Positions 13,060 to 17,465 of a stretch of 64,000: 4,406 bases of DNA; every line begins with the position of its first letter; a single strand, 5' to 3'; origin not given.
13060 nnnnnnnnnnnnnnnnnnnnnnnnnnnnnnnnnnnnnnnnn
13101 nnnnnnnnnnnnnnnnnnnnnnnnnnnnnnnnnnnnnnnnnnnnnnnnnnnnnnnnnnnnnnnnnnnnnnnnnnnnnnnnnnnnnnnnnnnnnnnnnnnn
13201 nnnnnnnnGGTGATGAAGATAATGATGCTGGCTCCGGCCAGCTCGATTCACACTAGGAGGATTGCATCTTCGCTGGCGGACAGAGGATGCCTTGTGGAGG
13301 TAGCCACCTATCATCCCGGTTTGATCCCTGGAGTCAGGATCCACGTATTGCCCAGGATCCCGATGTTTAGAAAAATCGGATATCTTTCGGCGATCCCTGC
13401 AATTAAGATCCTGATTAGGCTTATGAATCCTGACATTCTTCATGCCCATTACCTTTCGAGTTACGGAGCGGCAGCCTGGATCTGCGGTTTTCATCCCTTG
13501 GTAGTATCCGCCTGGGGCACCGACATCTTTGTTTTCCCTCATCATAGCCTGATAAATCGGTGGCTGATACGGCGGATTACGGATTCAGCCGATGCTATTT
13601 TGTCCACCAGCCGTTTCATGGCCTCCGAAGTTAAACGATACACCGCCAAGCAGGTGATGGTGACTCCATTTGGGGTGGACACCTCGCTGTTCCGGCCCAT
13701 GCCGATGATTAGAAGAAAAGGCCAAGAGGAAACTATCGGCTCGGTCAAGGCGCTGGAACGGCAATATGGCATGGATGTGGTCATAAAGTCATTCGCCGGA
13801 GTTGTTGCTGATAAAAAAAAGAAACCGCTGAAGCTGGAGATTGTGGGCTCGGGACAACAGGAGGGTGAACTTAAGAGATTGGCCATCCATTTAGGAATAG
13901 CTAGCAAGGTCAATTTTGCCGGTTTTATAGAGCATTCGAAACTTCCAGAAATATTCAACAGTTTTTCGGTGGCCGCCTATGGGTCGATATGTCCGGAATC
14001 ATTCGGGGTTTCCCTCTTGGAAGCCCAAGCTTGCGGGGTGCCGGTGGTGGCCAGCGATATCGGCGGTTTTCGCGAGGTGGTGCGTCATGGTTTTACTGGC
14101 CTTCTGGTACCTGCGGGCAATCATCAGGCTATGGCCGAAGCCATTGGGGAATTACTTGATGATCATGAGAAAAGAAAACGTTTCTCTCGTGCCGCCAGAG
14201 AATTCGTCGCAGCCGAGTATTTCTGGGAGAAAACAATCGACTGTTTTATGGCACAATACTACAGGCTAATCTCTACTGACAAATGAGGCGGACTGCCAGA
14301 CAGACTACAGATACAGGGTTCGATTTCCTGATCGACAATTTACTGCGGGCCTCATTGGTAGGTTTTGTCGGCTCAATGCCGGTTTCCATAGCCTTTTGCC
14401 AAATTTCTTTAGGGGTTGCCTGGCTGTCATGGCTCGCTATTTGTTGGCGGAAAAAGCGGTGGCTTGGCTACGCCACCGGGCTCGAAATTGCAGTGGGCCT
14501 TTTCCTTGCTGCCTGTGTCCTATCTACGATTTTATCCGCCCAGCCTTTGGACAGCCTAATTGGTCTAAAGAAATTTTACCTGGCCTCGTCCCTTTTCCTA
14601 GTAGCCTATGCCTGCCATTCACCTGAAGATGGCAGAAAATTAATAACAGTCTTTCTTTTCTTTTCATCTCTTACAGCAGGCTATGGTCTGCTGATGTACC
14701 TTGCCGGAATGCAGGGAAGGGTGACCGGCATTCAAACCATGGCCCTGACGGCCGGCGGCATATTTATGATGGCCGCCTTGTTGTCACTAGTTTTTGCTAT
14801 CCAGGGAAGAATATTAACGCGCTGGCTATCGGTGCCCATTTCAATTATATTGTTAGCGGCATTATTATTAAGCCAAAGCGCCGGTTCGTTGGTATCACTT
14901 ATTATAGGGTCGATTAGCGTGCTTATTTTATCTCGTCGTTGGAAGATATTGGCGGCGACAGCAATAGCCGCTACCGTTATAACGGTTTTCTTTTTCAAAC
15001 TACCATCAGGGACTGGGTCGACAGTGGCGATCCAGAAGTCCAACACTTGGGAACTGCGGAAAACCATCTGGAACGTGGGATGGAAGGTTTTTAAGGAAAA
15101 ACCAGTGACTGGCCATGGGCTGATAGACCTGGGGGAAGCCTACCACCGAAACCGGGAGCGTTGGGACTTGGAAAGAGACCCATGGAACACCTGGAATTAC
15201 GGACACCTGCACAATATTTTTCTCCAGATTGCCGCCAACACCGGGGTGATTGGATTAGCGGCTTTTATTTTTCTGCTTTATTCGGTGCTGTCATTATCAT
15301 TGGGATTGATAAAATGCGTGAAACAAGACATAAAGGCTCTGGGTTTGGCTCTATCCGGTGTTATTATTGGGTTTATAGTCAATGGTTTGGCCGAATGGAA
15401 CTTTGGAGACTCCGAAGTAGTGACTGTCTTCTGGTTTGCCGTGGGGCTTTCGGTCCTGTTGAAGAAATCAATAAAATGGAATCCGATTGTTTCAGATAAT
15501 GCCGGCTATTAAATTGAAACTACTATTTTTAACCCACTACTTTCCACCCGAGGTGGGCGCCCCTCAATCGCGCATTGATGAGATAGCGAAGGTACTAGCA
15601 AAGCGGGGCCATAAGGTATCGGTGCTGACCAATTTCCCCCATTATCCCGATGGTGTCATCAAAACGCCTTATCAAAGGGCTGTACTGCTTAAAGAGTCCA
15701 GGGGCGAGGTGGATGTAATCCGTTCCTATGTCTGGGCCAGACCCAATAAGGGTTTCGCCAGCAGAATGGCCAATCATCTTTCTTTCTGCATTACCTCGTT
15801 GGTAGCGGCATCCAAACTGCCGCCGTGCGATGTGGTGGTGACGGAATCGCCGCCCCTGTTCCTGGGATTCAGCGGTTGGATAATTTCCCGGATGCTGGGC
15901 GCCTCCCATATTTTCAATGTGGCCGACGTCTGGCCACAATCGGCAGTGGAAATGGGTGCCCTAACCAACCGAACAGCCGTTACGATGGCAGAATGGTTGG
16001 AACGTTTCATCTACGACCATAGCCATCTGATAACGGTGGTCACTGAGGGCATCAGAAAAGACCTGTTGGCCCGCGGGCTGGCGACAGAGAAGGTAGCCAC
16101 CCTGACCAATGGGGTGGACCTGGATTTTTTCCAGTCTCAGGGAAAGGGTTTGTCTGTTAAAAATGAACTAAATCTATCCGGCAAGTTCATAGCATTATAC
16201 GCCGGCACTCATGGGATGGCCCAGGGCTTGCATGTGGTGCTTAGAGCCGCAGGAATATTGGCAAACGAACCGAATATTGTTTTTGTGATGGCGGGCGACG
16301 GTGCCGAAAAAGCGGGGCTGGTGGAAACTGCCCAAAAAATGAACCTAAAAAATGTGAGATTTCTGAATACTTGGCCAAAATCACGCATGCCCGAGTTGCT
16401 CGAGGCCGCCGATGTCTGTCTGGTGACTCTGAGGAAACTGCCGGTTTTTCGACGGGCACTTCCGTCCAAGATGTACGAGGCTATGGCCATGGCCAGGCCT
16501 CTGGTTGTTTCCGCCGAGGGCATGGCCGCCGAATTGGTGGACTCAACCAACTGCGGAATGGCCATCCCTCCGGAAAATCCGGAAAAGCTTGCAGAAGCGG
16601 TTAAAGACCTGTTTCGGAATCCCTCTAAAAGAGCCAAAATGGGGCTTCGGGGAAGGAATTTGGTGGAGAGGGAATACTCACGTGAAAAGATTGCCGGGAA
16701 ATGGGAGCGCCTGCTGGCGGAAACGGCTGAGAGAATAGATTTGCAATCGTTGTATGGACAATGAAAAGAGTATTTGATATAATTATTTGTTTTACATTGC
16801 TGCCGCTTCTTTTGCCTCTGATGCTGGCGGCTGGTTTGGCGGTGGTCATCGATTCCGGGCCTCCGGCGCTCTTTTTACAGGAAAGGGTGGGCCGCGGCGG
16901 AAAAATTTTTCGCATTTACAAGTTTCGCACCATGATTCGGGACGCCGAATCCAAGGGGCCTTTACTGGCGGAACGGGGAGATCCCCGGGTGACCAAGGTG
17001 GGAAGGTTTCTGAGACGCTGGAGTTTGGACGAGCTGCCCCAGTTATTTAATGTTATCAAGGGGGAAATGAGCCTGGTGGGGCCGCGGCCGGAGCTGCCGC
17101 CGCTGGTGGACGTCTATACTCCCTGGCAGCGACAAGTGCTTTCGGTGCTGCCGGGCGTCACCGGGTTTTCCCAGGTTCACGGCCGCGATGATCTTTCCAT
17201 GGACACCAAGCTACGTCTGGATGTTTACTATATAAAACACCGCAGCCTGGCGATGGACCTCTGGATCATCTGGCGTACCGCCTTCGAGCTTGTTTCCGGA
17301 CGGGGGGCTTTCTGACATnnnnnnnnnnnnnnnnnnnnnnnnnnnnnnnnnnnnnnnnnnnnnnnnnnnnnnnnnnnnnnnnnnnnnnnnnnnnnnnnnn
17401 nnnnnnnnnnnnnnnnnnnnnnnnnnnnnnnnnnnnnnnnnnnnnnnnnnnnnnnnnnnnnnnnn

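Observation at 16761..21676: Complete bacillosamine-type (PglC-PglF-PglE-PglD-like) module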

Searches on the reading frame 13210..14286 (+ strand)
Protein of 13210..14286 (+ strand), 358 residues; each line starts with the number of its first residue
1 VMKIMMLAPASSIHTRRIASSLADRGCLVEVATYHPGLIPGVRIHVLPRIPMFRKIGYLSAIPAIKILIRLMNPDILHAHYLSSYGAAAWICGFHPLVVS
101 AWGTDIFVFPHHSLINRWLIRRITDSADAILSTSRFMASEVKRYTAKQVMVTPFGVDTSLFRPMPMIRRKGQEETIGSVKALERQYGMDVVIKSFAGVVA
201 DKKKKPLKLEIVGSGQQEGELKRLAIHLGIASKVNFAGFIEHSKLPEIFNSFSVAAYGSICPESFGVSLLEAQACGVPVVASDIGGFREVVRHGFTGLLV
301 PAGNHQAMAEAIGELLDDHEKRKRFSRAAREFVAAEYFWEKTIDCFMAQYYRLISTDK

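Call 3: search_protein_families(library=pfam, proteins=[window:13210-14286:+])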
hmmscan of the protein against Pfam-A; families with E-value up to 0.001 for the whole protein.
window:13210-14286:+ (358 aa): 7 families
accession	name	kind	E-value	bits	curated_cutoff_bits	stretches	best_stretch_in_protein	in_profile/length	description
PF00534.26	Glycos_transf_1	-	5.8e-43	146.8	26.4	1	169-331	11-171/172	Glycosyl transferases group 1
PF13692.12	Glyco_trans_1_4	-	1.3e-32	113.4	27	1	175-318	3-142/142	Glycosyl transferases group 1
PF13477.12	Glyco_trans_4_2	-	3.2e-24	86.1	23.4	1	3-134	1-139/139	Glycosyl transferase 4-like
PF13439.12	Glyco_transf_4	-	5.9e-17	62.6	28.5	1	13-159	6-169/170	Glycosyltransferase Family 4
PF13579.12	Glyco_trans_4_4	-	2.6e-14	54.3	29.7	1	14-153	6-156/158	Glycosyl transferase 4-like domain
PF13524.12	Glyco_trans_1_2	-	9.4e-11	42.3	25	1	205-345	13-141/144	Glycosyl transferase-like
PF20706.3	GT4-conflict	-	1.5e-07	31.2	26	1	182-344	208-383/385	Family 4 Glycosyltransferase in conflict systems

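Call 4: search_protein_families(library=ncbifam, proteins=[window:13210-14286:+])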
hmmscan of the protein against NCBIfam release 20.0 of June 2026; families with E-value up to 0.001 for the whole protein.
window:13210-14286:+ (358 aa): 36 families (the best 25 are shown)
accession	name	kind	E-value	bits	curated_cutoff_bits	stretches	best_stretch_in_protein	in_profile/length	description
TIGR03999.1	thiol_BshA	equivalog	2.4e-33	115.6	273.7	1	65-354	76-374/375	N-acetyl-alpha-D-glucosaminyl L-malate synthase BshA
TIGR04063.1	stp3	hypoth_equivalog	7.5e-33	114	442.05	1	144-354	177-396/397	TIGR04063 family PEP-CTERM/XrtA system glycosyltransferase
TIGR03088.1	stp2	hypoth_equivalog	5.7e-32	111.2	409.05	1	67-352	75-372/374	TIGR03088 family PEP-CTERM/XrtA system glycosyltransferase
TIGR03449.1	mycothiol_MshA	equivalog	3.5e-31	108.5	462.5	1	123-354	161-404/406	D-inositol-3-phosphate glycosyltransferase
NF041876.1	EPS_EpsE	equivalog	3.1e-30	105.7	400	1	137-337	176-380/389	exopolysaccharide biosynthesis GT4 family glycosyltransferase EpsE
NF053787.1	GlcN_PG_synth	equivalog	2.5e-23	82.5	480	1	120-354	137-360/361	N-acetylglucosaminyl phosphatidylglycerol synthase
NF047684.1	TeichurnBiosyTuaC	equivalog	1.5e-19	70.2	550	1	71-354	106-390/391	teichuronic acid biosynthesis protein TuaC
TIGR02149.1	glgA_Coryne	subfamily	3.6e-19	69.2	302.4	1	118-346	136-383/391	glycogen synthase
TIGR04047.1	MSMEG_0565_glyc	hypoth_equivalog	1.1e-17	64.2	259.85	1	122-351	134-372/373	MSMEG_0565 family glycosyltransferase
NF038229.1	Glyco4_Geo_Pelo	equivalog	2.3e-17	63.1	400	1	67-351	49-334/338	GPMC system family 4 glycosyltransferase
TIGR02472.1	sucr_P_syn_N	equivalog_domain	1.1e-16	60.8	576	1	262-348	350-436/439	sucrose-phosphate synthase, putative, glycosyltransferase domain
NF047880.1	glyco_SdgA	exception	1.3e-15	56.9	800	1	124-343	267-479/488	serine-aspartate repeat adhesin O-glycosyltransferase SdgA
NF050063.1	ProtGlycPglJ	equivalog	3.5e-14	52.8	500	1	106-331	121-345/363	N-acetylgalactosamine-N,N'-diacetylbacillosaminyl-diphospho-undecaprenol 4-alpha-N-acetylgalactosaminyltransferase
NF038298.1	EPS_HpsO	equivalog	1.8e-12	46.8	575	1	144-337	166-371/388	hormogonium polysaccharide biosynthesis glycosyltransferase HpsO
TIGR04005.1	wcaL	equivalog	4.5e-12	45.5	537.6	1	125-338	173-391/406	colanic acid biosynthesis glycosyltransferase WcaL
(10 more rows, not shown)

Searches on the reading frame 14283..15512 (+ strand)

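Call 3: search_protein_families(library=pfam, proteins=[window:14283-15512:+])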
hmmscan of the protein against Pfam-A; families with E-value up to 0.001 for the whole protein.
window:14283-15512:+ (409 aa): 1 family
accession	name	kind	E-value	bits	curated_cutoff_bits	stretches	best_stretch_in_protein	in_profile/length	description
PF04932.20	Wzy_C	-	8.3e-25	87.8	31.7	1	187-329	3-149/149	O-Antigen ligase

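Call 4: search_protein_families(library=ncbifam, proteins=[window:14283-15512:+])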
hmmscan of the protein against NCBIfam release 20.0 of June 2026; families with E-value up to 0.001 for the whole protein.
window:14283-15512:+ (409 aa): 4 families
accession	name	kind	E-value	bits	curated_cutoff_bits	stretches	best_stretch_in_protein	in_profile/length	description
TIGR03097.1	PEP_O_lig_1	hypoth_equivalog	7.2e-12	44.9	188.1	1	45-349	52-358/408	putative O-glycosylation ligase, exosortase A system-associated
NF012031.0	PRK15487.1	equivalog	3.4e-09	36.3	277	1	71-371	72-384/404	O-antigen ligase RfaL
TIGR00947.1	2A73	equivalog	5.6e-06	25.6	366.4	0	41-389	46-418/425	IctB family putative bicarbonate transporter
NF058641.1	TfpM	equivalog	0.00092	18.4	600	0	189-369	177-337/421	O-linking oligosaccharyltransferase TfpM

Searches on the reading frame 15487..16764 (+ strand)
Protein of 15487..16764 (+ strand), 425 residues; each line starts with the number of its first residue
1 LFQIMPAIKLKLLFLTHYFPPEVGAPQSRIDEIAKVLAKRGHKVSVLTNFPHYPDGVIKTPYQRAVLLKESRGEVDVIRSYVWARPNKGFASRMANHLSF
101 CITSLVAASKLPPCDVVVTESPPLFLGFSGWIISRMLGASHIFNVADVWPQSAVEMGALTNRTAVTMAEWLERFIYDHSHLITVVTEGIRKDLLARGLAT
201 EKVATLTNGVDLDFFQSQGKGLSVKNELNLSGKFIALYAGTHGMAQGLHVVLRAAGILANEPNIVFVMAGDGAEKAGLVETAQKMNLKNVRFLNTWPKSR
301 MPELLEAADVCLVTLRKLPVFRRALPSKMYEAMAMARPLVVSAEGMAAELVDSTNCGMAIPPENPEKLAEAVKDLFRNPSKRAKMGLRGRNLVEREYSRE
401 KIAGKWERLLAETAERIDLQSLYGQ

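Call 3: search_protein_families(library=pfam, proteins=[window:15487-16764:+])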
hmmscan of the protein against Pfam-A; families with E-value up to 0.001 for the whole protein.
window:15487-16764:+ (425 aa): 5 families
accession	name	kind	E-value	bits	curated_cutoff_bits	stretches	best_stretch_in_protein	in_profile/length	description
PF00534.26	Glycos_transf_1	-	1.4e-26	93.5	26.4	1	230-391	11-171/172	Glycosyl transferases group 1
PF13692.12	Glyco_trans_1_4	-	1.9e-21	77.3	27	1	235-378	3-142/142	Glycosyl transferases group 1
PF13579.12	Glyco_trans_4_4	-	1.3e-17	65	29.7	1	25-209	2-158/158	Glycosyl transferase 4-like domain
PF13439.12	Glyco_transf_4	-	6.5e-11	43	28.5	1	30-213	8-169/170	Glycosyltransferase Family 4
PF13524.12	Glyco_trans_1_2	-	1.5e-08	35.2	25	1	260-405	11-141/144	Glycosyl transferase-like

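Call 4: search_protein_families(library=ncbifam, proteins=[window:15487-16764:+])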
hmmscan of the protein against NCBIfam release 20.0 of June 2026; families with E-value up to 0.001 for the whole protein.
window:15487-16764:+ (425 aa): 25 families
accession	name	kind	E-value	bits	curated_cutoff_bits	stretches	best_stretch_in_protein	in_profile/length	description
NF007640.0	PRK10307.1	subfamily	1.4e-61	208.7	276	1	14-411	5-405/411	WcaI family glycosyltransferase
TIGR04063.1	stp3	hypoth_equivalog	8.8e-33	113.7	442.05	1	113-400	93-382/397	TIGR04063 family PEP-CTERM/XrtA system glycosyltransferase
TIGR04007.1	wcaI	equivalog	4.3e-26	91.5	800.45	1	14-381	5-380/407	colanic acid biosynthesis glycosyltransferase WcaI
NF041876.1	EPS_EpsE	equivalog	1.3e-19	70.8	400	1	176-403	159-386/389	exopolysaccharide biosynthesis GT4 family glycosyltransferase EpsE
TIGR02149.1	glgA_Coryne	subfamily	1.7e-19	70.2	302.4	1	104-407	74-384/391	glycogen synthase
TIGR03088.1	stp2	hypoth_equivalog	1.2e-18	67.3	409.05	1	198-411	157-371/374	TIGR03088 family PEP-CTERM/XrtA system glycosyltransferase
NF053787.1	GlcN_PG_synth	equivalog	1.6e-15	56.8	480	1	169-402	135-348/361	N-acetylglucosaminyl phosphatidylglycerol synthase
TIGR03999.1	thiol_BshA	equivalog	1.2e-14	54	273.7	1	173-412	139-372/375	N-acetyl-alpha-D-glucosaminyl L-malate synthase BshA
NF047684.1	TeichurnBiosyTuaC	equivalog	1.5e-13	50.4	550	1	195-405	179-381/391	teichuronic acid biosynthesis protein TuaC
TIGR03087.1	stp1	hypoth_equivalog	2.5e-12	46.7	316.65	1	169-410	163-394/397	TIGR03087 family PEP-CTERM/XrtA system glycosyltransferase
TIGR03449.1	mycothiol_MshA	equivalog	2.2e-11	43.3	462.5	1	172-392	158-383/406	D-inositol-3-phosphate glycosyltransferase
NF038229.1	Glyco4_Geo_Pelo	equivalog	3.2e-09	36.3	400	1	201-412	133-335/338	GPMC system family 4 glycosyltransferase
NF047676.1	TeichurnBiosyTuaH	equivalog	3.7e-09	35.9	550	1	142-383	122-359/384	teichuronic acid biosynthesis protein TuaH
NF012028.0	PRK15484.1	subfamily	1.1e-08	34.6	618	1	188-411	148-376/380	lipopolysaccharide N-acetylglucosaminyltransferase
TIGR04047.1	MSMEG_0565_glyc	hypoth_equivalog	3.2e-08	33.1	259.85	1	165-395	126-357/373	MSMEG_0565 family glycosyltransferase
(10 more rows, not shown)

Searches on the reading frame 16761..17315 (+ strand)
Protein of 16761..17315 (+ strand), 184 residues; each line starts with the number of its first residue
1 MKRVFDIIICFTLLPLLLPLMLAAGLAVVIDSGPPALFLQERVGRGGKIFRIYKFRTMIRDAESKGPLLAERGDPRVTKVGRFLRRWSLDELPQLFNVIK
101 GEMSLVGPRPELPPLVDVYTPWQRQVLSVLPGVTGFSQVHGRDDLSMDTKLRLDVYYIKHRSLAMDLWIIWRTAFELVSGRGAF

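Call 3: search_protein_families(library=pfam, proteins=[window:16761-17315:+])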
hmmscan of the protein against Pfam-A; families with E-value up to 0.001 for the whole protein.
window:16761-17315:+ (184 aa): 1 family
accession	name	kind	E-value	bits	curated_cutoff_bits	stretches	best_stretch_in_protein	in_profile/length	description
PF02397.22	Bac_transf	-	2.3e-65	219.9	27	1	2-178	1-178/179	Bacterial sugar transferase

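Call 4: search_protein_families(library=ncbifam, proteins=[window:16761-17315:+])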
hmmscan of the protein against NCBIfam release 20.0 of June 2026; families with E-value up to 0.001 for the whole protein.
window:16761-17315:+ (184 aa): 10 families
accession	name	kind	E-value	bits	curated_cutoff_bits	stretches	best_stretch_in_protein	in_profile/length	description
TIGR03025.1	EPS_sugtrans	subfamily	2.4e-81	274.3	295.55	1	1-183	257-444/445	exopolysaccharide biosynthesis polyprenyl glycosylphosphotransferase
TIGR03023.1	WcaJ_sugtrans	equivalog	3.5e-66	224.3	410.75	1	1-184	262-453/453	undecaprenyl-phosphate glucose phosphotransferase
TIGR03022.1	WbaP_sugtrans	subfamily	2.5e-61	208.3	403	1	1-184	258-456/456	undecaprenyl-phosphate galactose phosphotransferase WbaP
TIGR03013.1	EpsB_2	subfamily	3.3e-57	194.5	393.35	1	1-182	254-441/443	TIGR03013 family XrtA/PEP-CTERM system glycosyltransferase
NF041877.1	EPS_EpsZ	equivalog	5.1e-52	177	800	1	1-183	265-458/459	exopolysaccharide biosynthesis polyisoprenyl-phosphate hexose-1-phosphate transferase EpsZ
NF052601.1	undeca_RfbP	equivalog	1.3e-51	175.2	330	2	72-177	130-235/244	undecaprenyl-phosphate galactose phosphotransferase family protein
NF011751.0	PRK15204.1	equivalog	1.6e-38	132.6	907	1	1-183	279-475/476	undecaprenyl-phosphate galactose phosphotransferase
NF007518.0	PRK10124.1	equivalog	2.4e-36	125.5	684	1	1-177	273-457/464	undecaprenyl-phosphate glucose phosphotransferase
NF050817.1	PolSacchBiosHfsE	equivalog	1.2e-34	119.9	750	1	1-177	271-459/467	polysaccharide biosynthesis protein HfsE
NF045514.1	glycotran_HepC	equivalog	9.6e-27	93.7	140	1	1-110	116-211/220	heterocyst development glycosyltransferase HepC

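Call 8: search_solved_structures(query=window:16761-17315:+, max_evalue=0.001, show_alignments=2)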
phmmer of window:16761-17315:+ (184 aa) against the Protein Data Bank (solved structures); distinct sequences matched with E-value up to 0.001: 7.
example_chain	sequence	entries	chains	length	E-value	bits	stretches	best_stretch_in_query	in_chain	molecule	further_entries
8e37_B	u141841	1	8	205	4.6e-39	137.3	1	1-177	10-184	N,N'-diacetylbacilliosaminyl-1-phosphate transferase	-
30us_A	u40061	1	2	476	1.5e-38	135.6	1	1-183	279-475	UDP-Gal::undecaprenolphosphate Gal-1-P transferase WbaP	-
9s7s_A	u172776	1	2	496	1.8e-38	135.4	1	1-183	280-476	UDP-Gal::undecaprenolphosphate Gal-1-P transferase WbaP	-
30wc_A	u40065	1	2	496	1.8e-38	135.4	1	1-183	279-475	Undecaprenyl-phosphate galactose phosphotransferase WbaP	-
9s8l_A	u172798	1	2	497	1.8e-38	135.4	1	1-183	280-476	UDP-Gal::undecaprenolphosphate Gal-1-P transferase WbaP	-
8t53_A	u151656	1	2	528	2e-38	135.2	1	1-183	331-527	Undecaprenyl-phosphate galactose phosphotransferase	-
8g1n_A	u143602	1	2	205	2.1e-38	135.2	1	1-176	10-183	N,N'-diacetylbacilliosaminyl-1-phosphate transferase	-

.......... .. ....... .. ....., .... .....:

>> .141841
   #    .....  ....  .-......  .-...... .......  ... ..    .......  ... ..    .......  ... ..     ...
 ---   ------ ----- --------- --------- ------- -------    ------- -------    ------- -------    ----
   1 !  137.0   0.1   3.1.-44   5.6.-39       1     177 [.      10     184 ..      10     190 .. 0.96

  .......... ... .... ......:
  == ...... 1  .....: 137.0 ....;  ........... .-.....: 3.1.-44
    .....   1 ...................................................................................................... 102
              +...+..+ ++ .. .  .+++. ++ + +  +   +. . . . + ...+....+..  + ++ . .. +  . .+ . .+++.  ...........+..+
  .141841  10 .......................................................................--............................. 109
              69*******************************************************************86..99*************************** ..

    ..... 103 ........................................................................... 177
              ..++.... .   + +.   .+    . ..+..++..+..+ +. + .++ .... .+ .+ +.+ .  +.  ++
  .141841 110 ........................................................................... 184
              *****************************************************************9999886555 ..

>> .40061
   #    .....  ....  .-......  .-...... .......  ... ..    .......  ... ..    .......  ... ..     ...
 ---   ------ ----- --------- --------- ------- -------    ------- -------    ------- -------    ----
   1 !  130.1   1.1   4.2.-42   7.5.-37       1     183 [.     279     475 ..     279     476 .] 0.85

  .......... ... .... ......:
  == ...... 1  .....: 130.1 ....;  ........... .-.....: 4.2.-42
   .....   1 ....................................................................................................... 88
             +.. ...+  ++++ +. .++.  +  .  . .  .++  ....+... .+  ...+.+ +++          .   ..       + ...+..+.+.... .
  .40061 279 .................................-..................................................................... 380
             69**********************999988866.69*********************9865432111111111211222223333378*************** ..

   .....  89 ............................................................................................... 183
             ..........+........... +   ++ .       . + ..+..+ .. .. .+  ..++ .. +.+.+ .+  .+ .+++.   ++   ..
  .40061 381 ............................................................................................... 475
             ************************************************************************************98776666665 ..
